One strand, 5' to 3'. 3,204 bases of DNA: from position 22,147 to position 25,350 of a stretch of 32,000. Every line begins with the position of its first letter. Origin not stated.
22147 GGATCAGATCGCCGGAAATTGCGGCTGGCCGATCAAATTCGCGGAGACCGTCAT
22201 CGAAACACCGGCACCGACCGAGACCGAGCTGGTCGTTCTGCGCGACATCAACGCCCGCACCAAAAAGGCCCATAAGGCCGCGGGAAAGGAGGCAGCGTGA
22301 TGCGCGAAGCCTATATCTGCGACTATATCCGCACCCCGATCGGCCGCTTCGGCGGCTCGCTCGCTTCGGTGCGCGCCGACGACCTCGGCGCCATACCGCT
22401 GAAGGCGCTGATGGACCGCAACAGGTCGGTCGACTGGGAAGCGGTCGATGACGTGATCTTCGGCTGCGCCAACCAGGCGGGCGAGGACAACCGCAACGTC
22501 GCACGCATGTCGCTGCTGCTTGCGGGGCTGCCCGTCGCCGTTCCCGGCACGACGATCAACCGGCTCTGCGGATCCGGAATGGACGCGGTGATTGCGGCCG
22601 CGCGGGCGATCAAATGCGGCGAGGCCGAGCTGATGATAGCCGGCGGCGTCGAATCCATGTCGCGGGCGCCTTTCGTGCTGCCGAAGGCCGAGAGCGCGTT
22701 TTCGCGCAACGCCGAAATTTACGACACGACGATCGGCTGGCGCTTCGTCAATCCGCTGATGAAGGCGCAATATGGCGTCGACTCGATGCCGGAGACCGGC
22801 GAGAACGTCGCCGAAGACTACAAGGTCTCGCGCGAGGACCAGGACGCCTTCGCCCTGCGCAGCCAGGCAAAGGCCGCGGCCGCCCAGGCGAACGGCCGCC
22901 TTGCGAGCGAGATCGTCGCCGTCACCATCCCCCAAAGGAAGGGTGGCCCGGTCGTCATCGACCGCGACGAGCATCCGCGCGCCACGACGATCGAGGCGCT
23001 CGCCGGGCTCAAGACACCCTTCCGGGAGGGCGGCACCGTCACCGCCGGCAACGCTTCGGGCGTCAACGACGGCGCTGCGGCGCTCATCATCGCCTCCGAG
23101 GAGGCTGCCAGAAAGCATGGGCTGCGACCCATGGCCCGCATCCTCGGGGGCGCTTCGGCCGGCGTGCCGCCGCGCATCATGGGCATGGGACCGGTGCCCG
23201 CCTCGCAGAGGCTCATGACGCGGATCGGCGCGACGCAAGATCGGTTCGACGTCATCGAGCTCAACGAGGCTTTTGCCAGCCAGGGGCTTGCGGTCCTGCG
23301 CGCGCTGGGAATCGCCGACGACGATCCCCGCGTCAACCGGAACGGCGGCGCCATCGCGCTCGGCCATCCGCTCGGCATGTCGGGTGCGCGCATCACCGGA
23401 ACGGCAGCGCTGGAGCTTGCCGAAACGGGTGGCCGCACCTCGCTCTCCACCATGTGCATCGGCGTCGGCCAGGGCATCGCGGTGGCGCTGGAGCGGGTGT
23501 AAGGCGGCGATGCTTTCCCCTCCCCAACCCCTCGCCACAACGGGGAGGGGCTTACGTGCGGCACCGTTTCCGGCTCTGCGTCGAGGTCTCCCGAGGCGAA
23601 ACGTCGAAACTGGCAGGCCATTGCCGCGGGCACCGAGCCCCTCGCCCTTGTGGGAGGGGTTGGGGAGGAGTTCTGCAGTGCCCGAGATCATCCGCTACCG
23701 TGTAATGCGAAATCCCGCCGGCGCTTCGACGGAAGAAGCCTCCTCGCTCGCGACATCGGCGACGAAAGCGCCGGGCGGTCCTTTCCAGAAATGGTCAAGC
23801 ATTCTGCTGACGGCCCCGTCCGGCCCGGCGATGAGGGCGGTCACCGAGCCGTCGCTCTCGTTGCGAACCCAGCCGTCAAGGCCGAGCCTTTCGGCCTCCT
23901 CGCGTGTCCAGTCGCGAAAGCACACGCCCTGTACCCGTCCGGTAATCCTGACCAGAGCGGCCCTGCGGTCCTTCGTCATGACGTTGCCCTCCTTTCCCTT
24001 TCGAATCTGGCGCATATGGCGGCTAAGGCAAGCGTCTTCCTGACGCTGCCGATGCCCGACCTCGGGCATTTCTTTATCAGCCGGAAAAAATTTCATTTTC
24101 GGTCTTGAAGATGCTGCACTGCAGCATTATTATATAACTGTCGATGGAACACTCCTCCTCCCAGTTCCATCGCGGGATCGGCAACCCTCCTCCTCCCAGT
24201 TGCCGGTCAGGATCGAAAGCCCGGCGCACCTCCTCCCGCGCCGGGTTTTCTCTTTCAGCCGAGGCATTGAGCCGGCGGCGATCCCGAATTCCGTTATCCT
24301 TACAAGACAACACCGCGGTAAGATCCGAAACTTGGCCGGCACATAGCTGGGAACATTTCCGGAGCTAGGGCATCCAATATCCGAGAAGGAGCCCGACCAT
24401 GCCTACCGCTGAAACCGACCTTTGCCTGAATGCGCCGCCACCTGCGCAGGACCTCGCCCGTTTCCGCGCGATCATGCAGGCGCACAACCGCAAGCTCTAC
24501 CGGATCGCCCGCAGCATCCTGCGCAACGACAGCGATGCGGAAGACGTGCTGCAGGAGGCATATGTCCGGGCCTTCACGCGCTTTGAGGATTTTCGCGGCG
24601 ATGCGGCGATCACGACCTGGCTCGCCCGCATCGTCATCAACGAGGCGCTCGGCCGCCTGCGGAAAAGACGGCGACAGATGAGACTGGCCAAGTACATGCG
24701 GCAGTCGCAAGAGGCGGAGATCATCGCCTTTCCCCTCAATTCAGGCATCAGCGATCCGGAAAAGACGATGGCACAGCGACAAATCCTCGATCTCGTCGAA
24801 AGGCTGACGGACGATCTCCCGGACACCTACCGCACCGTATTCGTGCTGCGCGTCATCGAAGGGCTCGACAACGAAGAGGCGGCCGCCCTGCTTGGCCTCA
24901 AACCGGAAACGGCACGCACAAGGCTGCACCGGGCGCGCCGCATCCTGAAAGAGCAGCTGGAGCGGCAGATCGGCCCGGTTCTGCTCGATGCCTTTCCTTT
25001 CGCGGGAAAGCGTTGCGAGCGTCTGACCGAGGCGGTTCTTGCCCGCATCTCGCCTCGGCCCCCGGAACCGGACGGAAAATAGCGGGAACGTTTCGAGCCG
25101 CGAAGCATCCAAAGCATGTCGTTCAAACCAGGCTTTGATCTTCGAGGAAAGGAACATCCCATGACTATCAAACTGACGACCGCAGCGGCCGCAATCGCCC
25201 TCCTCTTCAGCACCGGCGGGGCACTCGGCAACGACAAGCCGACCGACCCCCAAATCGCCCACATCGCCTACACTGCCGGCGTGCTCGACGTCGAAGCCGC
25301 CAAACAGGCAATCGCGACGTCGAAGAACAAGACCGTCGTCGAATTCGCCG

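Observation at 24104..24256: Small RNA with three loop-exposed CCUCCUCCC anti-Shine-Dalgarno motifs immediately upstream of an ECF sigma module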

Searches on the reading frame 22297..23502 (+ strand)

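Call 7: search_protein_families(library=pfam, proteins=[window:22297-23502:+], max_evalue=0.01)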
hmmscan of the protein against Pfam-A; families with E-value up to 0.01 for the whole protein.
window:22297-23502:+ (401 aa): 3 families
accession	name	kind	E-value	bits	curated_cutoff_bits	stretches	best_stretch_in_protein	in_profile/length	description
PF00108.29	Thiolase_N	-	5e-77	259.2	26.4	1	6-269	2-260/260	Thiolase, N-terminal domain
PF02803.24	Thiolase_C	-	5.8e-40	136.2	27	1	277-400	2-123/123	Thiolase, C-terminal domain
PF00109.32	ketoacyl-synt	-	2e-05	24.7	20.8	1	87-122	170-205/252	Beta-ketoacyl synthase, N-terminal domain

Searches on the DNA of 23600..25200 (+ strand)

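Call 13: search_dna_similar(query=window:23600-25200:+, collection=plasmids, mode=near, max_rows=25, rows=spread)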
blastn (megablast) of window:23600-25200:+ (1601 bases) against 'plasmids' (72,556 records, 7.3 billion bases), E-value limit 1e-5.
Records with a match: 87; places in all: 87; records where one place covers at least 80% of the query: 68.
Best place of each record, by identity: >=99% 38; 95-99% 9; 90-95% 4; 80-90% 28; 60-80% 8.
By first word of the organism name: Sinorhizobium 78; Rhizobium 7; Ensifer 1; Phyllobacterium 1.
By predicted mobility (MOB-suite, as given by PLSDB): mobilizable 57; non-mobilizable 18; conjugative 12.
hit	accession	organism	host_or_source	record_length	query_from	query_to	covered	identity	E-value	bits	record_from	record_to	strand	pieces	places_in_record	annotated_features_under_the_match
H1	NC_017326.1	Sinorhizobium meliloti SM11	-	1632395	1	1601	100%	100.0%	0e+0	2957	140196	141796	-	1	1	none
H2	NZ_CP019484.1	Sinorhizobium meliloti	alfalfa,whole organism,alfalfa nodule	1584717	1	1601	100%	99.9%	0e+0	2952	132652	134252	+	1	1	none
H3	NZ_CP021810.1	Sinorhizobium meliloti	Medicago sativa,Single Cell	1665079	1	1601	100%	99.9%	0e+0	2946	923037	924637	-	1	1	none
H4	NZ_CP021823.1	Sinorhizobium meliloti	Medicago truncatula,Single Cell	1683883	1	1601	100%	99.8%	0e+0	2940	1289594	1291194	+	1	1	none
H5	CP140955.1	Sinorhizobium meliloti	Medicago lupulina,whole organism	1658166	1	1601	100%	99.8%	0e+0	2935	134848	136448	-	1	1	RNA polymerase sigma factor | acylphosphatase | DUF4142 domain-containing protein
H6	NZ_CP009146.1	Sinorhizobium meliloti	Medicago orbicularis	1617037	1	1601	100%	99.6%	0e+0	2924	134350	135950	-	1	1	none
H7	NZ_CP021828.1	Sinorhizobium meliloti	Medicago truncatula,Single Cell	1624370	1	1601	100%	99.6%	0e+0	2924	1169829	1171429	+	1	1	none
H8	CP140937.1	Sinorhizobium meliloti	Medicago lupulina,whole organism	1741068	1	1601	100%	99.6%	0e+0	2924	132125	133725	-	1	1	RNA polymerase sigma factor | acylphosphatase | DUF4142 domain-containing protein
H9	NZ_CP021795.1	Sinorhizobium meliloti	Medicago sativa,Single Cell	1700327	1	1601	100%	99.5%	0e+0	2913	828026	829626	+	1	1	none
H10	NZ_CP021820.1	Sinorhizobium meliloti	Medicago truncatula,Single Cell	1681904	1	1601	100%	99.4%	0e+0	2907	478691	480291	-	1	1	none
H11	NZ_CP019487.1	Sinorhizobium meliloti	alfalfa,single cell,nitrogen fixing ...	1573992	1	1601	100%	98.9%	0e+0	2841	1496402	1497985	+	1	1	none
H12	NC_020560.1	Sinorhizobium meliloti 2011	-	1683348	1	1601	100%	98.1%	0e+0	2791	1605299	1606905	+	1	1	none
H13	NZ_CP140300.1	Sinorhizobium kummerowiae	Kummerowia stipulacea,Pure culture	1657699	1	1601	100%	97.8%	0e+0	2761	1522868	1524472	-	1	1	none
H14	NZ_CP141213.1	Sinorhizobium meliloti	alfalfa,Isolate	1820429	100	1601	94%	94.5%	0e+0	2318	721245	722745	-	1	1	none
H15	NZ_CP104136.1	Sinorhizobium sp. C101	Phaseolus vulgaris,cell ...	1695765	100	1601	94%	94.3%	0e+0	2302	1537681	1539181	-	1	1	record has no annotation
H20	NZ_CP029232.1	Sinorhizobium fredii CCBAU 45436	Glycine max,cell culture,plant root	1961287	745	1601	54%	82.2%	0e+0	726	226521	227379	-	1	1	record has no annotation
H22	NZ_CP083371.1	Ensifer canadensis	Melilotus albus,Cell Culture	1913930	863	1056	12%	76.3%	2e-17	99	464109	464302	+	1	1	none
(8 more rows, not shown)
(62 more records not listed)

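Call 18: get_annotated_region(hit=H5, flank=6000)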
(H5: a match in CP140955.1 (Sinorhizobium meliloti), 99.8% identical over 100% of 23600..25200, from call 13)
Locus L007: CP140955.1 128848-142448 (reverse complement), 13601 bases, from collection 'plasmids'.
description: Sinorhizobium meliloti strain ml47 plasmid pSymB, complete sequence
organism: Sinorhizobium meliloti (NCBI taxid 382)
taxonomy: Bacteria; Pseudomonadota; Alphaproteobacteria; Hyphomicrobiales; Rhizobiaceae; Sinorhizobium; Sinorhizobium meliloti
host: -; source: Medicago lupulina,whole organism; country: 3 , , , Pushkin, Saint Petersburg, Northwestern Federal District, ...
typing (MOB-suite, as given by PLSDB): mobilizable; relaxase MOBQ
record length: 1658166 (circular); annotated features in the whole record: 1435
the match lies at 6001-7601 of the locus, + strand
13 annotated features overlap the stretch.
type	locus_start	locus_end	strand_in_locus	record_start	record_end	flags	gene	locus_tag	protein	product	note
CDS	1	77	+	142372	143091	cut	-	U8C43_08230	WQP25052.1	sulfite oxidase-like oxidoreductase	-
CDS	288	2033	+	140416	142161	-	ggt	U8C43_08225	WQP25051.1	gamma-glutamyltransferase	-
CDS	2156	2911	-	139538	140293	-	-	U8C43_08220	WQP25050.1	IclR family transcriptional regulator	-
CDS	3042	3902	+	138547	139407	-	-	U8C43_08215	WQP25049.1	CoA transferase subunit A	-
CDS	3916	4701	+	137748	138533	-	-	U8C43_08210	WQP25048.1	CoA-transferase subunit beta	-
CDS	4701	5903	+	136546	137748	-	pcaF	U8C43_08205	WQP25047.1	3-oxoadipyl-CoA thiolase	-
CDS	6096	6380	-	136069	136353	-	-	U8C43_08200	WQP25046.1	acylphosphatase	-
CDS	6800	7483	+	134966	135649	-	-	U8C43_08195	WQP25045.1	RNA polymerase sigma factor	-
CDS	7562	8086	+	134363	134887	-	-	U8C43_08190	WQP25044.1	DUF4142 domain-containing protein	-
CDS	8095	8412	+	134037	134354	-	-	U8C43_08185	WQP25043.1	cupredoxin family copper-binding protein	-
CDS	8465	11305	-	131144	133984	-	-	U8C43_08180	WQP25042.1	DNA translocase FtsK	-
CDS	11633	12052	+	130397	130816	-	-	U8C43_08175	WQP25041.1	DoxX family protein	-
CDS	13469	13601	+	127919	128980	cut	repB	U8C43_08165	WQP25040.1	plasmid partitioning protein RepB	-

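Call 31: get_annotated_region(hit=H20, flank=2500)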
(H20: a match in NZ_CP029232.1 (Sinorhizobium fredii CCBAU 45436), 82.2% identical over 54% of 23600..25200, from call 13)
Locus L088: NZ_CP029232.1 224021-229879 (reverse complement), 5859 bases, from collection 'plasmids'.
description: Sinorhizobium fredii CCBAU 45436 plasmid pSF45436b, complete sequence
organism: Sinorhizobium fredii CCBAU 45436 (NCBI taxid 1128331)
taxonomy: Bacteria; Pseudomonadota; Alphaproteobacteria; Hyphomicrobiales; Rhizobiaceae; Sinorhizobium; Sinorhizobium fredii; Sinorhizobium fredii CCBAU 45436
host: -; source: Glycine max,cell culture,plant root; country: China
typing (MOB-suite, as given by PLSDB): conjugative; relaxase MOBQ; mating-pair formation MPF_T
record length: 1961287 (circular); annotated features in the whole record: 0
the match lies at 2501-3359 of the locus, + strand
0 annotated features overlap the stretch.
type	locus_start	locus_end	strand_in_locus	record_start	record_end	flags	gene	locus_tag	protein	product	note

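Call 32: get_annotated_region(hit=H22, flank=3000)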
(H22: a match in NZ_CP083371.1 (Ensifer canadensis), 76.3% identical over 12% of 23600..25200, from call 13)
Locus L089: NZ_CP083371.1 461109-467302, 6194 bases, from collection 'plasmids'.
description: Ensifer canadensis strain T173 plasmid pT173e, complete sequence
organism: Ensifer canadensis (NCBI taxid 555315)
taxonomy: Bacteria; Pseudomonadota; Alphaproteobacteria; Hyphomicrobiales; Rhizobiaceae; Ensifer; Ensifer canadensis
host: -; source: Melilotus albus,Cell Culture; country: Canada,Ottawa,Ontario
typing (MOB-suite, as given by PLSDB): non-mobilizable; mating-pair formation MPF_T
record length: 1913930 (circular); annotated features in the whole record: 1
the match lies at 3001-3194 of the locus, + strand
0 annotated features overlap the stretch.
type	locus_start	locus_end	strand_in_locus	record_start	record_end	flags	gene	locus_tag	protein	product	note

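Call 33: get_annotated_region(hit=H12, flank=500)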
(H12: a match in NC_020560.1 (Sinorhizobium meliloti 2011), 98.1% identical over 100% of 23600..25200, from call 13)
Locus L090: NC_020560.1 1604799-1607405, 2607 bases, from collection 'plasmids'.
description: Sinorhizobium meliloti 2011 plasmid pSymB, complete sequence
organism: Sinorhizobium meliloti 2011 (NCBI taxid 1286640)
taxonomy: Bacteria; Pseudomonadota; Alphaproteobacteria; Hyphomicrobiales; Rhizobiaceae; Sinorhizobium; Sinorhizobium meliloti; Sinorhizobium meliloti 2011
host: -; source: -; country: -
typing (MOB-suite, as given by PLSDB): mobilizable; relaxase MOBQ
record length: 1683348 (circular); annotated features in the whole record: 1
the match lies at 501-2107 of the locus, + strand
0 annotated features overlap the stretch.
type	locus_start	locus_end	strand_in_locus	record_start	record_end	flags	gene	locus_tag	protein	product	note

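Call 49: build_rna_model(alignment_id=A3)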
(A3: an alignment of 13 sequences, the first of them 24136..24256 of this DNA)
Model R1 built from alignment A3 (13 sequences, 126 columns); structure: RNAalifold consensus.
model positions 121; base pairs 35; branch points 2; effective number of sequences 0.89; information 0.591 bits per position. Calibrated on 0.2 Mb of random sequence (short: E-values are rough).
structure used (alignment columns):
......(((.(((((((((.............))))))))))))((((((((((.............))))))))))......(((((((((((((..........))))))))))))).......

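Call 50: search_with_rna_model(model_id=R1, sources=[window, L008, L009, L010, L011, L012, L013, L014, L015, L016, L017, L018, L019, L020, L021, L022, L023, L024, L025, L026, L027, L028, L029, L030, L031, L032, L033, L034, L035, L036, L037, L038, L039, L040, L041, L042, L043, L044, L045, L046, L047, L048, L049, L050, L051, L052, L053, L054, L055, L056, L057, L058, L059, L060, L061, L062, L063, L064, L065, L066, L067, L068, L069, L070, L071, L072, L073, L074, L075, L076, L077, L078, L079, L080, L081, L082, L083, L084, L085, L086, L087, L088, L089, L090], max_evalue=10)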
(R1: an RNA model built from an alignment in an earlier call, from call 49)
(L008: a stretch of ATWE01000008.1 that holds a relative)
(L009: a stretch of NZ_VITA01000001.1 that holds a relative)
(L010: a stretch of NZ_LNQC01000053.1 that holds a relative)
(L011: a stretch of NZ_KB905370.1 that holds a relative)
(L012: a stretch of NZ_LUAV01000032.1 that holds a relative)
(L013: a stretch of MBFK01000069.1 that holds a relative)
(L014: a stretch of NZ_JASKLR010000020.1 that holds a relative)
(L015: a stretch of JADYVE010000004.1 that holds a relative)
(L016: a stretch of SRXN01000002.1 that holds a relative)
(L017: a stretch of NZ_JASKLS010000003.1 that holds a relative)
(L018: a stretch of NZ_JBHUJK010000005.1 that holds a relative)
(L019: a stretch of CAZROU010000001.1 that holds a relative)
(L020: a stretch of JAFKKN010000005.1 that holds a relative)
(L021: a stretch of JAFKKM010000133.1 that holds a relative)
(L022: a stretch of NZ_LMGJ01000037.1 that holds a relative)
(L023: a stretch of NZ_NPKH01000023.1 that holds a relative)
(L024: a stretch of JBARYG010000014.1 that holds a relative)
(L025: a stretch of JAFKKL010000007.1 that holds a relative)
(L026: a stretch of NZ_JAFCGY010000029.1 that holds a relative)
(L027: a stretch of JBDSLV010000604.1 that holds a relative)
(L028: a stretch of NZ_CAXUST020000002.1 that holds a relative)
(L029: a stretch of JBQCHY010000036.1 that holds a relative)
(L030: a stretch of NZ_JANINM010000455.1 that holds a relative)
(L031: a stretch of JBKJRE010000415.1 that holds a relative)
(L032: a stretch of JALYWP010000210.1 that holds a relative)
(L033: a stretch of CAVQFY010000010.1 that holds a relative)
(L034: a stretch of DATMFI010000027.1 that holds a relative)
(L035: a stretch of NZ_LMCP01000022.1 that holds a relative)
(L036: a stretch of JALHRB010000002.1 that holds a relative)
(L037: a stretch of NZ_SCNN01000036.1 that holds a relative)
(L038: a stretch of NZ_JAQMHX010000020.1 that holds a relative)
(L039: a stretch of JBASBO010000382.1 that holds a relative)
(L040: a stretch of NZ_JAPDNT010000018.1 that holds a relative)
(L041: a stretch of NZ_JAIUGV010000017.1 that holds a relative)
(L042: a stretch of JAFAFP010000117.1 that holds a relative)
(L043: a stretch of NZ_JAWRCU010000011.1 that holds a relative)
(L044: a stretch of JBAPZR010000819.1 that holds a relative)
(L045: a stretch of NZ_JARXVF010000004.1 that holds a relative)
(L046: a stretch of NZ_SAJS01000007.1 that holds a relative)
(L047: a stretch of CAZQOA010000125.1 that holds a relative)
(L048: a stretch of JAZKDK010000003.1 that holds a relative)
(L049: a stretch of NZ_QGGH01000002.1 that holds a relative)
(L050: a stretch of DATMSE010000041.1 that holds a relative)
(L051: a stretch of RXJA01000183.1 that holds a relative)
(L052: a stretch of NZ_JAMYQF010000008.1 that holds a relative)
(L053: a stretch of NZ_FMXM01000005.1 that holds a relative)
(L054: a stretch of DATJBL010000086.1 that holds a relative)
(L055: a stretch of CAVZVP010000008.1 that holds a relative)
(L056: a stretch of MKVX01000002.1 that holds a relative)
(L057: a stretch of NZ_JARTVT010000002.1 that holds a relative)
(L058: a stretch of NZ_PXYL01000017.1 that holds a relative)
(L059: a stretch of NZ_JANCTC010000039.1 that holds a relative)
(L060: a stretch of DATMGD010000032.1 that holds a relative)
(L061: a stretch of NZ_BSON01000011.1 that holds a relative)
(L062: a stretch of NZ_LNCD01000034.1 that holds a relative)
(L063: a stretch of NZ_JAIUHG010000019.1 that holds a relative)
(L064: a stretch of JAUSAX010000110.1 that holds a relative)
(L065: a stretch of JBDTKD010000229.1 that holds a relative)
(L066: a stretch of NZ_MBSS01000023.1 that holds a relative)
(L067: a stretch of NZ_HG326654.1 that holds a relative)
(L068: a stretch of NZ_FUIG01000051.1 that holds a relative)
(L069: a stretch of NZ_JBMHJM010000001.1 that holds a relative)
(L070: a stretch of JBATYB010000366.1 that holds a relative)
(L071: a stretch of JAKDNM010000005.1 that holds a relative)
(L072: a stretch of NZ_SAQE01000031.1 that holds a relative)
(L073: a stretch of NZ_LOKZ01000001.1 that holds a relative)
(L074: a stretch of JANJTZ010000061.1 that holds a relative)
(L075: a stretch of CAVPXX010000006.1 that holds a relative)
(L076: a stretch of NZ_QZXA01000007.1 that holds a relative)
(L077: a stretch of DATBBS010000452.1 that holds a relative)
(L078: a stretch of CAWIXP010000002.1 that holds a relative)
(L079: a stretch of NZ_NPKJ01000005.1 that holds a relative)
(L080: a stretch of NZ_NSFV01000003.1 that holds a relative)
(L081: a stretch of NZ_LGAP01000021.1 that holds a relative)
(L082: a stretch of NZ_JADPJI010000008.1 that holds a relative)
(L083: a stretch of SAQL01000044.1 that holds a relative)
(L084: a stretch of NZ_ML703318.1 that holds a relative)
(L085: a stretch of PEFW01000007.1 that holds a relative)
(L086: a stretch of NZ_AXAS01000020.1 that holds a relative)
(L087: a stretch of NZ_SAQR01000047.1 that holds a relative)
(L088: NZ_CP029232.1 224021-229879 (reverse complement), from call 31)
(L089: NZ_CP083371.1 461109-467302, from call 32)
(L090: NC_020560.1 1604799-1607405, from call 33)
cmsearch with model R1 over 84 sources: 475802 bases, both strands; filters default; matches with E-value up to 10: 27.
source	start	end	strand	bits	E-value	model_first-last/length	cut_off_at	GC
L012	973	1093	+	150.2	1.7e-30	1-121/121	no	0.59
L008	2187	2307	+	148.5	3.9e-30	1-121/121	no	0.64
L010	2228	2348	+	147.8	5.7e-30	1-121/121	no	0.62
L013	2243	2363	+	146.4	1.1e-29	1-121/121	no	0.6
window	24136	24256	+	145.4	1.9e-29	1-121/121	no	0.63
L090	1043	1163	+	145.4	1.9e-29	1-121/121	no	0.63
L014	2186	2306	+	144.8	2.5e-29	1-121/121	no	0.6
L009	2226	2346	+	144.7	2.6e-29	1-121/121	no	0.64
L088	2289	2409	+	144.1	3.7e-29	1-121/121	no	0.64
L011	2220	2340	+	143.9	4.1e-29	1-121/121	no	0.62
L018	2182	2301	+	139.1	4.4e-28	1-121/121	no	0.66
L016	2233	2352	+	137.6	9.4e-28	1-121/121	no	0.62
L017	2287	2405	+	137.4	1e-27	1-121/121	no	0.62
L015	2186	2303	+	128.7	8.2e-26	1-121/121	no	0.64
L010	2301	2432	-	25.2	0.003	1-121/121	no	0.61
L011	2293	2415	-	22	0.015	1-121/121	no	0.6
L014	2259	2371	-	21.5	0.018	1-121/121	no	0.53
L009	2299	2399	-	19.2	0.059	1-121/121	no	0.66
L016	2305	2403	-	19.1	0.062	1-121/121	no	0.65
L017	2358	2447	-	16.8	0.19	1-121/121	no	0.59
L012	2782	2877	+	16.3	0.25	1-121/121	no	0.65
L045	4033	4161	+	15.5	0.38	1-121/121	no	0.64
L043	354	449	+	15.3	0.41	1-121/121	no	0.59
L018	2254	2377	-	14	0.78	1-121/121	no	0.72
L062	2099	2198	+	12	2.2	1-121/121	no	0.62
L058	817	849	-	10.5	4.7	41-73/121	no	0.79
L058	923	1018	-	10.4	4.9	1-121/121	no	0.59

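Call 53: search_dna_similar(query=window:24100-24260:+, collection=plasmids, mode=distant, max_rows=30, rows=spread, max_evalue=0.001)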
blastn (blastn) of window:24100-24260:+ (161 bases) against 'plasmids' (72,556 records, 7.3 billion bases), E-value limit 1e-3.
Records with a match: 500; places in all: 569; records where one place covers at least 80% of the query: 89.
Best place of each record, by identity: >=99% 44; 95-99% 15; 90-95% 5; 80-90% 103; 60-80% 333.
By first word of the organism name: Rhizobium 324; Sinorhizobium 151; Shinella 13; Pararhizobium 3; Ensifer 3; Roseateles 1; Agrobacterium 1; Pseudorhizobium 1; Allorhizobium 1; Neorhizobium 1; and 1 more.
By predicted mobility (MOB-suite, as given by PLSDB): conjugative 217; non-mobilizable 184; mobilizable 99.
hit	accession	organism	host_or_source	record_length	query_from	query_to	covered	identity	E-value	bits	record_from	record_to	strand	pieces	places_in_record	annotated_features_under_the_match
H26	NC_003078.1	Sinorhizobium meliloti 1021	-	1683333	1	161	100%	100.0%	2e-76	291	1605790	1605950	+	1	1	none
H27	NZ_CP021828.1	Sinorhizobium meliloti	Medicago truncatula,Single Cell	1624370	1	161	100%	100.0%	2e-76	291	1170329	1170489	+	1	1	none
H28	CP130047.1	Sinorhizobium meliloti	Medicago,Cell culture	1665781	1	161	100%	100.0%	2e-76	291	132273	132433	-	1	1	none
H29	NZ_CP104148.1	Sinorhizobium medicae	Trigonella foenum-graecum,cell culture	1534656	1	158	98%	95.6%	4e-65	254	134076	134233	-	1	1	none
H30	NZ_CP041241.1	Sinorhizobium mexicanum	Acaciella angustissima,cell culture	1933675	1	156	97%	85.3%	1e-39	169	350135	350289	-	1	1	none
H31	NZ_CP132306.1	Shinella sumterensis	Homo sapiens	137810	5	150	91%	70.9%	2e-4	53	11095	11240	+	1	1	none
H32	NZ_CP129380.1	Rhizobium sp. SSA_523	single cell,Sea water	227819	52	156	65%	76.6%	2e-11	76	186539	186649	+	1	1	none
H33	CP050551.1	Rhizobium leguminosarum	Vicia sativa,cell culture,root nodule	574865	44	153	68%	72.8%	6e-6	57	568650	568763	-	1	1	none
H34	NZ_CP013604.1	Rhizobium sp. N731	Phaseolus vulgaris,Whole ...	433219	51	157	66%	74.6%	1e-7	63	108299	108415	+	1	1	none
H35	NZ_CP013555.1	Rhizobium phaseoli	-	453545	51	157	66%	74.6%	1e-7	63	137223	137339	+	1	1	none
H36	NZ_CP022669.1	Rhizobium leguminosarum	single cell,root nodules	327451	51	159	68%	73.1%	2e-6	59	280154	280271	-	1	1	none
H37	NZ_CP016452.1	Sinorhizobium sp. RAC02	Microbial isolate,Algal phycosphere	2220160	53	156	65%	75.5%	9e-10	70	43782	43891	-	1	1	none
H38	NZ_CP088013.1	Rhizobium sp. T136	Melilotus albus,Cell culture,root nodule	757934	51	156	66%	73.2%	2e-6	60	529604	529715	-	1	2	none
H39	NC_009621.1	Sinorhizobium medicae WSM419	-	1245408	51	156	66%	72.6%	2e-6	59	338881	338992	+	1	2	record has no annotation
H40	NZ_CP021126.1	Rhizobium sp. Kim5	Phaseolus vulgaris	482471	54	156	64%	74.3%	1e-7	64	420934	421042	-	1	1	none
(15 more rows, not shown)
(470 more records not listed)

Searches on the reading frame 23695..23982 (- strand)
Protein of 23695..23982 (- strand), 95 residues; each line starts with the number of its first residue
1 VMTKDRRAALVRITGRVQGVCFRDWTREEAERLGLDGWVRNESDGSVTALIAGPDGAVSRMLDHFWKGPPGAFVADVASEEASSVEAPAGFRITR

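Call 7: search_protein_families(library=pfam, proteins=[window:23695-23982:-], max_evalue=0.01)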
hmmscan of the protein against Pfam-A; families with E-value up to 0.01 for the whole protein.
window:23695-23982:- (95 aa): 1 family
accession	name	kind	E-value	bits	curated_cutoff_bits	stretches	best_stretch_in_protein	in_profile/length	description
PF00708.24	Acylphosphatase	-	3.6e-23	82.1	22.5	1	11-93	3-85/85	Acylphosphatase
